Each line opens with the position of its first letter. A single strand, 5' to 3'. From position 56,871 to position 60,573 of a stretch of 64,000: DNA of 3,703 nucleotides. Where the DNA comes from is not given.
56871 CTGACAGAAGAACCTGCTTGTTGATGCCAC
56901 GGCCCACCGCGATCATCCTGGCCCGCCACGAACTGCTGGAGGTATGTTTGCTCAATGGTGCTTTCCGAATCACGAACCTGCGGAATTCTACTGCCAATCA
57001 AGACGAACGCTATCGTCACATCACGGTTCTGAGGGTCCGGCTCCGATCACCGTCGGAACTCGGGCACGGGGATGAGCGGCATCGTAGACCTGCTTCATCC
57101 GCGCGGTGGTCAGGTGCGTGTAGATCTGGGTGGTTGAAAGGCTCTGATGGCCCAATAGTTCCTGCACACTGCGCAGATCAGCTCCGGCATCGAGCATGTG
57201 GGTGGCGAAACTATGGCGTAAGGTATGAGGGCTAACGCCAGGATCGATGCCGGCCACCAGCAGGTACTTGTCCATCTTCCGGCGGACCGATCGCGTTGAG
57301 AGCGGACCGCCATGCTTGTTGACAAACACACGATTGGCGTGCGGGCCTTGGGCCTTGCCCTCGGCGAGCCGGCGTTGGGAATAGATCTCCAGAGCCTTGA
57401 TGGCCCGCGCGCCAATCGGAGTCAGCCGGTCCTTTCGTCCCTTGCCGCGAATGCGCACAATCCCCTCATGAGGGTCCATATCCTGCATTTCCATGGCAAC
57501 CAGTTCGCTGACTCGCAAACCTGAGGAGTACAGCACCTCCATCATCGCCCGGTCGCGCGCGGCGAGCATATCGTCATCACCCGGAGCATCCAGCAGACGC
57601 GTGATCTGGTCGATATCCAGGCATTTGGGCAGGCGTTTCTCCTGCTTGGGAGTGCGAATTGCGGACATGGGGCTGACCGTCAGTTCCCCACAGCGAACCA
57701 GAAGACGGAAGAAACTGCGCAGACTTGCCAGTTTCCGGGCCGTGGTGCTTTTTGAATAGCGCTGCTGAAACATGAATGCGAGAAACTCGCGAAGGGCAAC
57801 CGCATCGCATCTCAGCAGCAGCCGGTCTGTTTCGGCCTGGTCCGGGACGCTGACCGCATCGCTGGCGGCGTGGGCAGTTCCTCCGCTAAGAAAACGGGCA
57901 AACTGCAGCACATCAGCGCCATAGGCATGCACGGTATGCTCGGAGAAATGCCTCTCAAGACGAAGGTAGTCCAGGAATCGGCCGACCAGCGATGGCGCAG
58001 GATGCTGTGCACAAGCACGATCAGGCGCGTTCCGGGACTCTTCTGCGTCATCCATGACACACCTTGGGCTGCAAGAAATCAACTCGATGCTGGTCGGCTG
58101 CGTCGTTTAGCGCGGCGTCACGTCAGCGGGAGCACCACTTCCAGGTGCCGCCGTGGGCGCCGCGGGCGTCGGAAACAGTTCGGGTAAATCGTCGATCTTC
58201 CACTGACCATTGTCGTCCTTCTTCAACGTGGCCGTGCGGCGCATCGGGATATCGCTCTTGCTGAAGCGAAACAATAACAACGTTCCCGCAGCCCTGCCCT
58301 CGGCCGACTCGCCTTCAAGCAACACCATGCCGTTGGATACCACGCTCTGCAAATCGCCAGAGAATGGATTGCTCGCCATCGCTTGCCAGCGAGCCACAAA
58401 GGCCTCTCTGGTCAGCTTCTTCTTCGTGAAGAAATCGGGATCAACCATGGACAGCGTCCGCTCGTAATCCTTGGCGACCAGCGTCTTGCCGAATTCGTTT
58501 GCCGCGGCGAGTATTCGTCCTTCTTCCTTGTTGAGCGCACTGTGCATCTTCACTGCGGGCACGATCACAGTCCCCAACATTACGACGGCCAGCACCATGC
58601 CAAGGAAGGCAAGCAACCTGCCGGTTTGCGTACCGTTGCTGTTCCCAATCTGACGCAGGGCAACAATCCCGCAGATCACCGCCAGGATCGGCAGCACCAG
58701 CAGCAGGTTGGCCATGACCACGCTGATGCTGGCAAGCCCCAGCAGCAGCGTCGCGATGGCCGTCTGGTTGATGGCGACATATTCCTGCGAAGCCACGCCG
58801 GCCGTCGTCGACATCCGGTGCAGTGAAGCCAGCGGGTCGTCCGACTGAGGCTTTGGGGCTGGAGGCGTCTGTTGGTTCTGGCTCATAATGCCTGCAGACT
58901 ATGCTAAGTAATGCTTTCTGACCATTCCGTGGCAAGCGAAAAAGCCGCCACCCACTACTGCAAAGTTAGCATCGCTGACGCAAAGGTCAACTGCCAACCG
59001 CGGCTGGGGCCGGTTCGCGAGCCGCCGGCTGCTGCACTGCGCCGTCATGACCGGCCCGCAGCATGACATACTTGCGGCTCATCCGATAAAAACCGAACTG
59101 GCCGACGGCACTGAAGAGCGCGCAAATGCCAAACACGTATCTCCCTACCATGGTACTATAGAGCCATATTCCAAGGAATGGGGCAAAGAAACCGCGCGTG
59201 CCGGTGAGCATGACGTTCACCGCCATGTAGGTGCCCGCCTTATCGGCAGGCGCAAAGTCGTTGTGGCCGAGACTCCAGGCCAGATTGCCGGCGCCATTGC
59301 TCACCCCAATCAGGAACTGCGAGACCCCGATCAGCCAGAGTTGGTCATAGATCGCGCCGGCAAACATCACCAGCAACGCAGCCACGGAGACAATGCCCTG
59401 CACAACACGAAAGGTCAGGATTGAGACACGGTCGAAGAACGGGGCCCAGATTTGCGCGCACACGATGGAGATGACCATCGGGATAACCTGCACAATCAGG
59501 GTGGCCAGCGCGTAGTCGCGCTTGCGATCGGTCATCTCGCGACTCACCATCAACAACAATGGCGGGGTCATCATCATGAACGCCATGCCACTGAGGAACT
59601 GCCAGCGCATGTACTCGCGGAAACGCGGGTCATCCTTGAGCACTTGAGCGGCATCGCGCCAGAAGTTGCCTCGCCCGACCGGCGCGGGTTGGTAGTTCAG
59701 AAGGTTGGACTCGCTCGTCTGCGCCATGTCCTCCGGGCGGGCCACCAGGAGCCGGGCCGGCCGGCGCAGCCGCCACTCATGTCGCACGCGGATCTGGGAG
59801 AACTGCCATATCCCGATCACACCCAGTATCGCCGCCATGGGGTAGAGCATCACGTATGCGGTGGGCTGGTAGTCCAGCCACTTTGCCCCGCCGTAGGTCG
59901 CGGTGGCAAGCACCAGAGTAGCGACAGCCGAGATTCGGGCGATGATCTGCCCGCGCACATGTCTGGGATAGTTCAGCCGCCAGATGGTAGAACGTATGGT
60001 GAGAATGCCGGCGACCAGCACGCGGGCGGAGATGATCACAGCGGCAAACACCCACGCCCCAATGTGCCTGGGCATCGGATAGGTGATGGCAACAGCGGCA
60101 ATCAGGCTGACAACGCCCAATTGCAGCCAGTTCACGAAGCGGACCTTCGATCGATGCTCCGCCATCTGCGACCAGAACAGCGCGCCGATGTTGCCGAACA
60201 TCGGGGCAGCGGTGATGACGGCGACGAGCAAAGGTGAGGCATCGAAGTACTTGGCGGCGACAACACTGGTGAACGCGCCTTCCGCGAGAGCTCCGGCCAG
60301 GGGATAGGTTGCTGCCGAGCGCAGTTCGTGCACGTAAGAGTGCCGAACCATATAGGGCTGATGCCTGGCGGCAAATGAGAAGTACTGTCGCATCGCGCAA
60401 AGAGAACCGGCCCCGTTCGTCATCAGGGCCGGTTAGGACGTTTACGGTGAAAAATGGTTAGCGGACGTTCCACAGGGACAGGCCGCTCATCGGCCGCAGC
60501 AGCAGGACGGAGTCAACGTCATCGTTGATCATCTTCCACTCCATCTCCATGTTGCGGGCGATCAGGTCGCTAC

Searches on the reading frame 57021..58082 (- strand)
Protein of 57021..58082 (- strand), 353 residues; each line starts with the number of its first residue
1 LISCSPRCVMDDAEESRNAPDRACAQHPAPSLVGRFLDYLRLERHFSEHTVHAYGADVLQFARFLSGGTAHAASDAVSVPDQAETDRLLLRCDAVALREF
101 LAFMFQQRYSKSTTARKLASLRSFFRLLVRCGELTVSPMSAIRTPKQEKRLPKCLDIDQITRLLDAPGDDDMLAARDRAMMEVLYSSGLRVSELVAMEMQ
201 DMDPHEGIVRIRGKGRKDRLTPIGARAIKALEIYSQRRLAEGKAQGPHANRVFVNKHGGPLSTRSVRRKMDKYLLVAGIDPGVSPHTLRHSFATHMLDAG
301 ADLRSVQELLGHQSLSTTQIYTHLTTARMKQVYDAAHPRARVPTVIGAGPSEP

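Call 82: search_protein_families(library=ncbifam, proteins=[window:57021-58082:-], max_evalue=0.00001)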
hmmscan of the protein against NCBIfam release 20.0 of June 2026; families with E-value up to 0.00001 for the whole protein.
window:57021-58082:- (353 aa): 11 families
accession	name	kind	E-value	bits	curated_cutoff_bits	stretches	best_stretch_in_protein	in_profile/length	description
TIGR02224.1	recomb_XerC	equivalog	1.6e-101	339.6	335.15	1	35-341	2-294/295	tyrosine recombinase XerC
TIGR02225.1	recomb_XerD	equivalog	8.7e-92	307.5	329.6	1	35-340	2-290/290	site-specific tyrosine recombinase XerD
NF001399.0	PRK00283.1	subfamily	6.1e-89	298.2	279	1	32-340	8-299/300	tyrosine recombinase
NF040815.2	recomb_XerA_Arch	equivalog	1.7e-65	221.2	220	1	35-333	2-263/263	site-specific tyrosine recombinase/integron integrase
NF002331.0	PRK01287.1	subfamily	1.1e-57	195.7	371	1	42-341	38-329/365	site-specific tyrosine recombinase XerC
TIGR02249.1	integrase_gron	subfamily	1.3e-37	129.9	265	2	261-331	237-307/315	integron integrase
NF003462.0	PRK05084.1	equivalog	9.9e-32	110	267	1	175-335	195-355/360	tyrosine recombinase XerS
NF011946.0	PRK15417.1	equivalog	5e-26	91.7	435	2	265-328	256-319/337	integron integrase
NF007371.0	PRK09871.1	subfamily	8.6e-19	67.9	222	1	174-334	25-184/198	tyrosine-type DNA invertase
NF007370.0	PRK09870.1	subfamily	5e-16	58.9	221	1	154-342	12-197/200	tyrosine-type DNA invertase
NF040693.1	recomb_GmtY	equivalog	3.5e-10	39.7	340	1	233-331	338-439/441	gamma-mobile-trio recombinase GmtY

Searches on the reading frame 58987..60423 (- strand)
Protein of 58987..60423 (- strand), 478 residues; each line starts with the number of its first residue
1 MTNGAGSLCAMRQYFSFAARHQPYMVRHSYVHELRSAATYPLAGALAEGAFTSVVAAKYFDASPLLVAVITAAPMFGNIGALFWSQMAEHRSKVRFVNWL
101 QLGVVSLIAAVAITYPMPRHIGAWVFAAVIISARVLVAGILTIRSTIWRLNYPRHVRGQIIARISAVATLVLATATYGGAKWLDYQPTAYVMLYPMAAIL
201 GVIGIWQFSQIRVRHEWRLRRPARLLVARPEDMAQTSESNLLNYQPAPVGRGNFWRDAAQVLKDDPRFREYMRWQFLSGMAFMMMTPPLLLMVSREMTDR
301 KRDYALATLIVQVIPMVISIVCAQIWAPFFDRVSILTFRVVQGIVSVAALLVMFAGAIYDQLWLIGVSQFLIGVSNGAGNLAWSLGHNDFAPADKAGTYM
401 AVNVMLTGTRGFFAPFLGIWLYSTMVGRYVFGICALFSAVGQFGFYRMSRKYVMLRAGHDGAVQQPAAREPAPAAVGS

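Call 40: search_protein_families(library=pfam, proteins=[window:58987-60423:-], max_evalue=0.00001)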
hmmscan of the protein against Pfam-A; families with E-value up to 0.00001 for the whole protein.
window:58987-60423:- (478 aa): 1 family
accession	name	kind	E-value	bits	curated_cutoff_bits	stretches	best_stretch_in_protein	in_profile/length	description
PF07690.21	MFS_1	-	8.2e-15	55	33.4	1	49-415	13-347/347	Major Facilitator Superfamily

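Call 81: find_encoding_contigs(protein=window:58987-60423:-, flank=10000, max_places=10)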
Protein window:58987-60423:- (478 aa): 1 contig read that carries it; 1 place shown.
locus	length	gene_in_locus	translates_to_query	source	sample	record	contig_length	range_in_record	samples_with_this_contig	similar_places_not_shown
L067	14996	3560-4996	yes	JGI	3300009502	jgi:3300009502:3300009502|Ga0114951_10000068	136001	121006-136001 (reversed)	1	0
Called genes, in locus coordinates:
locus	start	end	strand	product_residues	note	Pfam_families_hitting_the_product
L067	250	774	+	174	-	-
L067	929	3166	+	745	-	PF13646:HEAT_2 (faint)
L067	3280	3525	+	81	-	-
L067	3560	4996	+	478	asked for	PF07690:MFS_1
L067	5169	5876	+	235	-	PF13828:DUF4190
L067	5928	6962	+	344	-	PF02899:Phage_int_SAM_1, PF00589:Phage_integrase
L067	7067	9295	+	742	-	-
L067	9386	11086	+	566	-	PF02463:SMC_N (faint), PF03308:MeaB (faint), PF13555:AAA_29 (faint), PF00005:ABC_tran, PF00006:ATP-synt_ab (faint), PF13304:AAA_21 (faint), PF12848:ABC_tran_Xtn, PF00005:ABC_tran, +2 more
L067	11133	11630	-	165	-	PF04461:YajQ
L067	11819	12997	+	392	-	PF08442:ATP-grasp_2, PF13549:ATP-grasp_5 (weak), PF24948:Citrate_synth_N, PF00549:Ligase_CoA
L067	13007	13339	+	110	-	-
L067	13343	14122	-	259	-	PF01242:PTPS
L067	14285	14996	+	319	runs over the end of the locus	PF00248:Aldo_ket_red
